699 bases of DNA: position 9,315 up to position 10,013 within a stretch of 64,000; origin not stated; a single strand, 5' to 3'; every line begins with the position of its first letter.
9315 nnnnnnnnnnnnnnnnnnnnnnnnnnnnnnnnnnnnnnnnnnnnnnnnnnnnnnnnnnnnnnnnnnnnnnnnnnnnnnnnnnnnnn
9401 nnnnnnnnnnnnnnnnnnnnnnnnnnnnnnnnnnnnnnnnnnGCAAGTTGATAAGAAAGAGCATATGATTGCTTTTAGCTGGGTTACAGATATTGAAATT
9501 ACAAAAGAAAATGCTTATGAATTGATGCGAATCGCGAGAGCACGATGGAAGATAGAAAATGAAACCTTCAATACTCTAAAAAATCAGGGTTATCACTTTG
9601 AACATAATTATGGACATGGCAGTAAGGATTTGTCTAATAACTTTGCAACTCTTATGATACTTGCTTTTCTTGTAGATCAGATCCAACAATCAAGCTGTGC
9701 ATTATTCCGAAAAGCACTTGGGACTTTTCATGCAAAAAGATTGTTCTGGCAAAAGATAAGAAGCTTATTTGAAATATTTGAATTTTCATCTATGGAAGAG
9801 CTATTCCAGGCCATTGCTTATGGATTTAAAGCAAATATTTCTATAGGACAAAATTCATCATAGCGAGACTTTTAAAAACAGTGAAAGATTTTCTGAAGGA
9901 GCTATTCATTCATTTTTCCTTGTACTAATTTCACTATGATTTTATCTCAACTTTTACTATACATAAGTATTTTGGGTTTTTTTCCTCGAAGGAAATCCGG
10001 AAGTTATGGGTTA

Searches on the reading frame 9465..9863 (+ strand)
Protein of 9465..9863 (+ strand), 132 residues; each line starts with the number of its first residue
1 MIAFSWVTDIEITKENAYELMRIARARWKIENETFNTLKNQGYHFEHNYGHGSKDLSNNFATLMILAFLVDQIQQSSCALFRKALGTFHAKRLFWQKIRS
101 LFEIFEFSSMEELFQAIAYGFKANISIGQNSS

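Call 56: search_protein_families(library=ncbifam, proteins=[window:9465-9863:+], max_evalue=0.001)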
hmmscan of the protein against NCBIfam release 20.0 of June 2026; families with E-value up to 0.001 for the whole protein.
window:9465-9863:+ (132 aa): 1 family
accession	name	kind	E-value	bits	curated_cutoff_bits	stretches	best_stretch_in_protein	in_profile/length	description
NF033591.1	transpos_IS4_2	equivalog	0.00043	19.5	152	1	15-61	221-268/340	IS4 family transposase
